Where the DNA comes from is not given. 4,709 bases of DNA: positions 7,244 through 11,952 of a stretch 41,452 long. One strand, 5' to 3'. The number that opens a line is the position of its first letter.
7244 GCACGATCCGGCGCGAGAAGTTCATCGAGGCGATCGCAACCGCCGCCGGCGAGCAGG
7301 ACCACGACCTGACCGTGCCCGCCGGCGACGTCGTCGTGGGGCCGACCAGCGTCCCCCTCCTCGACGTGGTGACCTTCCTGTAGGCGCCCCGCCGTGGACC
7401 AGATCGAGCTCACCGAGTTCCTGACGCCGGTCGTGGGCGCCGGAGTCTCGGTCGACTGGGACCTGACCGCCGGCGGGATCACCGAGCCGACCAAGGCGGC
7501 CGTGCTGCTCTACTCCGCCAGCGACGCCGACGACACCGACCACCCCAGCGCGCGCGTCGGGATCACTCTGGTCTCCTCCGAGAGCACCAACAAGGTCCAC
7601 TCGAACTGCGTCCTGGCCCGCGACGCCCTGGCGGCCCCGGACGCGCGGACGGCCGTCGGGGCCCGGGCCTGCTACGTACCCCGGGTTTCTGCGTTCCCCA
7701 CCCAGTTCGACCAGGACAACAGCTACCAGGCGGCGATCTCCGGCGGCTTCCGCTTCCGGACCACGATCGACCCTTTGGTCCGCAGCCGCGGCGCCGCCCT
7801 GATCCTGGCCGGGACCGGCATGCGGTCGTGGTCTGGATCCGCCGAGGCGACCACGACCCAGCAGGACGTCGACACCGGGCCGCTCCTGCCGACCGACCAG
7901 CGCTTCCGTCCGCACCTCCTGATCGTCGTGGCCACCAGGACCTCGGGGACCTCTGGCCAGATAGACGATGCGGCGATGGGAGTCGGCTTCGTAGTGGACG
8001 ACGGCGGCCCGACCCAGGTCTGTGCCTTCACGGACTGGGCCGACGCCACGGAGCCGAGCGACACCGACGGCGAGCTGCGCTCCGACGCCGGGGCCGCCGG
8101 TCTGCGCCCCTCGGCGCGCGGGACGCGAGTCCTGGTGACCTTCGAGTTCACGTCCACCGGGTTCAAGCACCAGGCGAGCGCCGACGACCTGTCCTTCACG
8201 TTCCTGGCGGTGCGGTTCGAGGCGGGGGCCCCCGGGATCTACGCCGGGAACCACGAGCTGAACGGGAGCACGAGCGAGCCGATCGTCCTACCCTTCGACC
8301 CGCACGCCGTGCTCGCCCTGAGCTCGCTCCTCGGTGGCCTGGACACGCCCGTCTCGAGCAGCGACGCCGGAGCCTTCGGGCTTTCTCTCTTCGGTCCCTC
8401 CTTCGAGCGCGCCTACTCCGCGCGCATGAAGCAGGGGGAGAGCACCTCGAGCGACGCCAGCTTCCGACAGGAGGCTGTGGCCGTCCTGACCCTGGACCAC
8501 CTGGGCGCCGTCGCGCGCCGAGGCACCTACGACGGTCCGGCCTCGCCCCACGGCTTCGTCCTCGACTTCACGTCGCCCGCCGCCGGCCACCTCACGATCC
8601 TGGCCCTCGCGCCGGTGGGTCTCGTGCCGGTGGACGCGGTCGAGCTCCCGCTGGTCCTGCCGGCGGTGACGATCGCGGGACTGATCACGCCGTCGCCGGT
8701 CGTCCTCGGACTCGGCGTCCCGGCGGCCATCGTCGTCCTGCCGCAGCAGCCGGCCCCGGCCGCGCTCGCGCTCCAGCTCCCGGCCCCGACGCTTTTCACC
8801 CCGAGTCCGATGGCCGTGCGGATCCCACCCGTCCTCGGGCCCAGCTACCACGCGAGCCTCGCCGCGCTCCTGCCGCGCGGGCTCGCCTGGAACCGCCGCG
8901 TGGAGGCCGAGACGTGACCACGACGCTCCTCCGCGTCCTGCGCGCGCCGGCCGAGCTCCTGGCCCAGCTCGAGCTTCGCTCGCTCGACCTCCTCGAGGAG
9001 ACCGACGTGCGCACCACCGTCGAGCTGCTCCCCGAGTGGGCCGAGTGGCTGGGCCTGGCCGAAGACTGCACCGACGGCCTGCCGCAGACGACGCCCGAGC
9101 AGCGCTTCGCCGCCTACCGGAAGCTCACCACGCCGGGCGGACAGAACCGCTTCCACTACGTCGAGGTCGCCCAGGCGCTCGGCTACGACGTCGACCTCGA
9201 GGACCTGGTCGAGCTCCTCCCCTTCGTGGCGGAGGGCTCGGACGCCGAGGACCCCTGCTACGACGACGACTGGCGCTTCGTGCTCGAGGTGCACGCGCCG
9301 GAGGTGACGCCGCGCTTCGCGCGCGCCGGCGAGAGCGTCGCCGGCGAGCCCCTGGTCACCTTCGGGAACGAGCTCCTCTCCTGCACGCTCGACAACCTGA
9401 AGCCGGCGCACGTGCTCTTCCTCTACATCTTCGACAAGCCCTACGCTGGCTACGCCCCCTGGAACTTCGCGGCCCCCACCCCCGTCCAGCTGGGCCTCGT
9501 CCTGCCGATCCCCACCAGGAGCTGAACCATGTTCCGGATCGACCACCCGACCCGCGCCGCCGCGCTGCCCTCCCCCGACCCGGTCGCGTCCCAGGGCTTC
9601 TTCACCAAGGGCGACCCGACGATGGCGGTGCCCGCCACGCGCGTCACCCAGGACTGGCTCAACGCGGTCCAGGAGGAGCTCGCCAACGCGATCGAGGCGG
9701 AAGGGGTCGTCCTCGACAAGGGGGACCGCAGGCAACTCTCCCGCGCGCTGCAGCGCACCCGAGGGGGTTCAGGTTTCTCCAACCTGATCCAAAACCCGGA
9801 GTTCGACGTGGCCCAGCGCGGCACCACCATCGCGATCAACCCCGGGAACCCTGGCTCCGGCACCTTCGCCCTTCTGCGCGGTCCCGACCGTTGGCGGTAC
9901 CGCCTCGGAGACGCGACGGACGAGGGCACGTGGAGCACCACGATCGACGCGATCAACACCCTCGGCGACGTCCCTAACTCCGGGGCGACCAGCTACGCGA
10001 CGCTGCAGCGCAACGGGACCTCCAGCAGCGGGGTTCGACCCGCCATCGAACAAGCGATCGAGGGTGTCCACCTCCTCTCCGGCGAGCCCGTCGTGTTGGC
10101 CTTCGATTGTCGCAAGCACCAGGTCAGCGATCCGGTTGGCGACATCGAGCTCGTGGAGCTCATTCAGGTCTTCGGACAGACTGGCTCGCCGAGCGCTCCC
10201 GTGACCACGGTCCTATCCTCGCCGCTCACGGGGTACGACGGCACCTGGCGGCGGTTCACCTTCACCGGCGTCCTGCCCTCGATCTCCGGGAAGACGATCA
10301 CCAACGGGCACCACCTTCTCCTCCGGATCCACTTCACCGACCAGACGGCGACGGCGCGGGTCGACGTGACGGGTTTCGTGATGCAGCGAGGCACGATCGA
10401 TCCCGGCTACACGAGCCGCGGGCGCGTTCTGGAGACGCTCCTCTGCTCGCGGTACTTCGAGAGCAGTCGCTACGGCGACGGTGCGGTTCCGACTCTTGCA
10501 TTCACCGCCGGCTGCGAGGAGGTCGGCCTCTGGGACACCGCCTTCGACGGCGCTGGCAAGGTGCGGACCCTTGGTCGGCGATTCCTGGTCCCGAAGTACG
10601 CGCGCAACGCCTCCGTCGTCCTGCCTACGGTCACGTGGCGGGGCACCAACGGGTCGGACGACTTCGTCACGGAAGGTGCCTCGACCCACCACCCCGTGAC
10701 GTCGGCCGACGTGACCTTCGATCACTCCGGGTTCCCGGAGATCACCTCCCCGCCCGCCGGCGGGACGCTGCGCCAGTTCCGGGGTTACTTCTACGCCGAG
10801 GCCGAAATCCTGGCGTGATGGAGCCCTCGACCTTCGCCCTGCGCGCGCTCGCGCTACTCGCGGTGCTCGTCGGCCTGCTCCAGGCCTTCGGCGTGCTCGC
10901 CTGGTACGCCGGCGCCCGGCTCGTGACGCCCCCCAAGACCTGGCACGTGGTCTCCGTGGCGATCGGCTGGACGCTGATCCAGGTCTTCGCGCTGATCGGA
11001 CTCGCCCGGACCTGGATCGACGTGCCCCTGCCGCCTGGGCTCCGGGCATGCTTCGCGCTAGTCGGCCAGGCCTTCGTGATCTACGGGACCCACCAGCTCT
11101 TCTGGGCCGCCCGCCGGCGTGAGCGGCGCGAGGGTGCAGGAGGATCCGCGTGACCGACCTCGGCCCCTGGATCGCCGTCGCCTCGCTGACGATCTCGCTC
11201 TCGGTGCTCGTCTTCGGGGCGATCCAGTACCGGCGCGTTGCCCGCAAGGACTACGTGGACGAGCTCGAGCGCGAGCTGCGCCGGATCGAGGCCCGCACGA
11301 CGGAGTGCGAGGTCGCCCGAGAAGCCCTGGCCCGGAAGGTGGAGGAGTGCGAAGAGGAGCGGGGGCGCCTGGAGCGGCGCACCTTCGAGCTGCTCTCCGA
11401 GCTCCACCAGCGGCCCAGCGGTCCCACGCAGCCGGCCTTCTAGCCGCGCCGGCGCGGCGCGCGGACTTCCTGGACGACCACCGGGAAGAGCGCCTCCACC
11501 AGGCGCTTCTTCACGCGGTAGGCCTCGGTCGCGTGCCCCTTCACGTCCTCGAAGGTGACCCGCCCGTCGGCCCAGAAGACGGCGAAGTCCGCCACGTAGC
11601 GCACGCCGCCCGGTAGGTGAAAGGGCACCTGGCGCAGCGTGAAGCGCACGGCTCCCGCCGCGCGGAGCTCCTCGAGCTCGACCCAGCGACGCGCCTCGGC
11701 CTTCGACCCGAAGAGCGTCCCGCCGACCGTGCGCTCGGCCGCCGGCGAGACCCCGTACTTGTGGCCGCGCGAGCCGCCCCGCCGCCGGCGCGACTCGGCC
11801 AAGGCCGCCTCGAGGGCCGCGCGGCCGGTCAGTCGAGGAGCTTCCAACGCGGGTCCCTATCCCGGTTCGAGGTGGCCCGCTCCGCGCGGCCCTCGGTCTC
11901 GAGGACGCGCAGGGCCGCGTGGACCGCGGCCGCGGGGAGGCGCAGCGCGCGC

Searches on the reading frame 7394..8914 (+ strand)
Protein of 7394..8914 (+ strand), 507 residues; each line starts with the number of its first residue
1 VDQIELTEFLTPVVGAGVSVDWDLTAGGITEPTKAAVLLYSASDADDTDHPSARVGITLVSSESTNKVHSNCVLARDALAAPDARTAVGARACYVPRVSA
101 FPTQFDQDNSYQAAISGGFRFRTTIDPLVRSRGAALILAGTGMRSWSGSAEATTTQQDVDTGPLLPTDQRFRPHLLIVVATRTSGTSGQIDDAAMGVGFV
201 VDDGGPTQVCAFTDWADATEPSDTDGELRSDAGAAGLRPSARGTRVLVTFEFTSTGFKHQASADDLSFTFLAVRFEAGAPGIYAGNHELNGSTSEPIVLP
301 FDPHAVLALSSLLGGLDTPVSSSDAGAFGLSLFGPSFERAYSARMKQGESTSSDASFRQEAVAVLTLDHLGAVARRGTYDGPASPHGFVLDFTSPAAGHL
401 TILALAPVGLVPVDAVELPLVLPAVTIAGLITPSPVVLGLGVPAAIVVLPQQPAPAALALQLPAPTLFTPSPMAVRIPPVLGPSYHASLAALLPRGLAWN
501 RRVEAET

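Call 13: search_protein_families(library=phrogs, proteins=[window:7394-8914:+], max_evalue=0.01)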
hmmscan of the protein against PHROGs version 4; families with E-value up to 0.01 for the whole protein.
window:7394-8914:+ (507 aa): 0 families

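Call 56: search_protein_families(library=pfam, proteins=[window:7394-8914:+], max_evalue=0.01)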
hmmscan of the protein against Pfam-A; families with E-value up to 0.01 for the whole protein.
window:7394-8914:+ (507 aa): 0 families

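Call 67: search_solved_structures(query=window:7394-8914:+, max_evalue=1)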
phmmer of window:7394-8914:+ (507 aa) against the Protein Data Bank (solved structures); distinct sequences matched with E-value up to 1: 0.

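Call 70: find_homologous_proteins(query=window:7394-8914:+, max_evalue=0.001)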
Query window:7394-8914:+ (507 aa): 4 proteins with E <= 0.001 among 8000 candidates.
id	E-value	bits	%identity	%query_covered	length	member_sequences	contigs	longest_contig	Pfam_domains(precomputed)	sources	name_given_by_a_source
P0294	0.0e+0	1103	100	100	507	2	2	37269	-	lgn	-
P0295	1.5e-201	688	66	99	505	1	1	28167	-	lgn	-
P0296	3.2e-134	466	50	99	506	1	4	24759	-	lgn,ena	-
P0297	9.4e-127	442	51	89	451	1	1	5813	-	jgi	jgi:hypothetical protein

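Call 77: predict_structure(alignment_id=A4)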
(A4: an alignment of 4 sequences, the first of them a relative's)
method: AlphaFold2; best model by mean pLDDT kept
length: 507 residues; sequences in the alignment: 4
mean_pLDDT: 35.5   pTM: 0.31
mean pLDDT of the five models: 35.5, 31.6, 29.5, 27.9, 26.5
residues with pLDDT >= 90: 0; 70-90: 0; 50-70: 13; < 50: 494
segments of 3 or more residues with pLDDT < 50: 1-20, 25-282, 289-364, 369-375, 377-389, 393-507
pLDDT, mean of each block of 10 residues (from residue 1): 38 39 48 41 32 33 31 29 27 25 29 35 41 38 35 35 26 35 30 33 30 29 26 26 28 30 42 44 49 42 43 29 38 41 38 40 46 47 41 43 40 38 30 31 26 31 31 38 42 36 33
secondary structure, 60 per line:
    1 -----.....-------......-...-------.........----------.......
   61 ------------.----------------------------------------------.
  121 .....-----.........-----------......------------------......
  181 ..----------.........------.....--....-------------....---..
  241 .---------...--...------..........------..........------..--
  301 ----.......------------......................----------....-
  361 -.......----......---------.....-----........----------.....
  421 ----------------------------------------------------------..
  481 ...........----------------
elements in order: E6-10 E18-23 E35-43 E54-60 E120-125 E131-139 E151-156 E175-182 E193-201 E208-212 H215-218 H232-235 E251-253 E256-258 E265-274 E281-290 E305-311 H324-345 E356-359 E362-368 E373-378 E388-392 E398-405 E416-420 H479-491

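Call 78: search_protein_families(library=padloc, proteins=[window:7394-8914:+], max_evalue=0.01)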
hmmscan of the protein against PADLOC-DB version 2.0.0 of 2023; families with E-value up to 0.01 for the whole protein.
window:7394-8914:+ (507 aa): 0 families

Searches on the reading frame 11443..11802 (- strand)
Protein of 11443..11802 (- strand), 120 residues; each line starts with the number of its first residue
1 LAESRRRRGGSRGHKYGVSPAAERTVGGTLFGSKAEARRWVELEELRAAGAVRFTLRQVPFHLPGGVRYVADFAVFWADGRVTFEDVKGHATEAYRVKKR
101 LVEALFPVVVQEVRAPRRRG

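Call 20: search_protein_families(library=pfam, proteins=[window:11443-11802:-], max_evalue=0.05)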
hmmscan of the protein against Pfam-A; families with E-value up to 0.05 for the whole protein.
window:11443-11802:- (120 aa): 1 family
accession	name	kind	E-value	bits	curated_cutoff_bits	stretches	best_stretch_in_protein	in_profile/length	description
PF06356.17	DUF1064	-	4.3e-12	46.9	24.7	1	23-109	8-104/117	Protein of unknown function (DUF1064)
